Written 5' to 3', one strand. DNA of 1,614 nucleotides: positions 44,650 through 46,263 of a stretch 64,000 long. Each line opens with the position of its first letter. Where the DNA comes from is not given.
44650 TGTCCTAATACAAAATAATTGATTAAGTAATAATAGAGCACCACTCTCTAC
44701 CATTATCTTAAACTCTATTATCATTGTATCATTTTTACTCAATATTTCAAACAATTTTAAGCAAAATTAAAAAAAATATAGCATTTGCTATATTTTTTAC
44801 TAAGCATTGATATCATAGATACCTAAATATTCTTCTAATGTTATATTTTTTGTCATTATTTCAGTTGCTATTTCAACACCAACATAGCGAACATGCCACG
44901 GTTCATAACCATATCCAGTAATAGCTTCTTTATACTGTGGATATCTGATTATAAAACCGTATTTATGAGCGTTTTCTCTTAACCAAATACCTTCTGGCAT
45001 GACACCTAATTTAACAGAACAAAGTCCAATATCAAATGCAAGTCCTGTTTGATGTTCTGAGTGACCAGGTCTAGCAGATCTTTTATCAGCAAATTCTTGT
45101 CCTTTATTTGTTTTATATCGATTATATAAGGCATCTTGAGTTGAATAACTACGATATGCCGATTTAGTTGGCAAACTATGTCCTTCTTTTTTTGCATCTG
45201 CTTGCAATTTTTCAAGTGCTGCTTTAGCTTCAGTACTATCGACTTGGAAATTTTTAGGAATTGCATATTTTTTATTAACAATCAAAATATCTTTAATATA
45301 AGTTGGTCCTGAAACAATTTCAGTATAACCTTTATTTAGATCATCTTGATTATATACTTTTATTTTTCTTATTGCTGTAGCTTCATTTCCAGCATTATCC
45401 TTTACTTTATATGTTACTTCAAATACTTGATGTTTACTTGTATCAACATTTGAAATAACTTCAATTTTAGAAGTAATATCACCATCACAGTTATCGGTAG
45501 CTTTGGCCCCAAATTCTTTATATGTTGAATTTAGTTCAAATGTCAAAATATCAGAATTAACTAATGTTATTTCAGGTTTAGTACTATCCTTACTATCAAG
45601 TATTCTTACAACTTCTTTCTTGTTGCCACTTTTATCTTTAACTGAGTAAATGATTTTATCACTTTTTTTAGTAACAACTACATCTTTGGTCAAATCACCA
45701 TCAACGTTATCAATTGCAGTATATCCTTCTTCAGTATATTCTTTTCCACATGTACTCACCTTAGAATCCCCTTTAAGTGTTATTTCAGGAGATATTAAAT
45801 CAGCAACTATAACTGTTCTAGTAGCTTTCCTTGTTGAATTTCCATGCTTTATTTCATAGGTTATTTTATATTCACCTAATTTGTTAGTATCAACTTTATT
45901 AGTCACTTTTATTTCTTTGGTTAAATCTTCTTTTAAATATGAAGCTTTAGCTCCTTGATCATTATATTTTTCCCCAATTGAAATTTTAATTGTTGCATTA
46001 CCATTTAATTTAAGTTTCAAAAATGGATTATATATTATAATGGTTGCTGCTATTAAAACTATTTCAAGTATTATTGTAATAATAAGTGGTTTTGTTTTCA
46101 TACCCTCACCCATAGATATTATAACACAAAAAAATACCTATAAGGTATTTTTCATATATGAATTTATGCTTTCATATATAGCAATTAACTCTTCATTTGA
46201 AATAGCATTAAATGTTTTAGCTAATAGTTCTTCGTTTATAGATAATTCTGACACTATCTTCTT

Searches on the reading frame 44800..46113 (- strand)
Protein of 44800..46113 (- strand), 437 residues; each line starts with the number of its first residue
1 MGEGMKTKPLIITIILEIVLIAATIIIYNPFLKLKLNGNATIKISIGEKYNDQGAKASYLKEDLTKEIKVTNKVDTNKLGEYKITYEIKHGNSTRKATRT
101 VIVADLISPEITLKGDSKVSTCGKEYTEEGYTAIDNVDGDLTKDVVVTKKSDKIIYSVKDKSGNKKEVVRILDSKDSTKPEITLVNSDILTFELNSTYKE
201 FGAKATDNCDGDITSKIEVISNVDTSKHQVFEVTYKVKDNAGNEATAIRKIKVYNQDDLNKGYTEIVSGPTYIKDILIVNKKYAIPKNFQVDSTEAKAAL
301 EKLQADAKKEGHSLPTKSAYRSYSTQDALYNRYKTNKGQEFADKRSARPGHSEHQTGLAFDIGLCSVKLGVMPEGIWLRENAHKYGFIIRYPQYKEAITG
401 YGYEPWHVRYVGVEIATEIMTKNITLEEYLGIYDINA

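Call 3: search_protein_families(library=pfam, proteins=[window:44800-46113:-], max_evalue=1)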
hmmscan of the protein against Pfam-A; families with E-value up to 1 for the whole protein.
window:44800-46113:- (437 aa): 9 families
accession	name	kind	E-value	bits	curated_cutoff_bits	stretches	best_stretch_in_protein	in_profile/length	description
PF16403.11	Bact_surface_Ig-like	-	1.5e-44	150.3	27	3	34-103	1-71/71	Bacterial surface protein, Ig-like domain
PF02557.22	VanY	-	8.9e-38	129.5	25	1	294-412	6-131/132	D-alanyl-D-alanine carboxypeptidase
PF07523.18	Big_3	-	0.0016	19.1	21.2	1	66-95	35-60/68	Bacterial Ig-like domain (group 3)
PF25425.1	YfjL_N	-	0.0056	17.4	27.8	1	11-113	4-95/97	YfjL-like, N-terminal domain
PF02494.22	HYR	-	0.1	13.4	21.7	1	176-248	2-76/81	HYR domain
PF00028.23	Cadherin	-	0.11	13.4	28.8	0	64-100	49-85/93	Cadherin domain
PF06844.16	DUF1244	-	0.11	13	27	1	377-410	20-53/67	Protein of unknown function (DUF1244)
PF23237.1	HYR_4C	-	0.21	12.2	27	1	204-246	24-66/73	HYR-like domain with 4 cysteines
PF17963.7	Big_9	-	0.26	12.6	23.6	0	188-248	33-85/89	Bacterial Ig domain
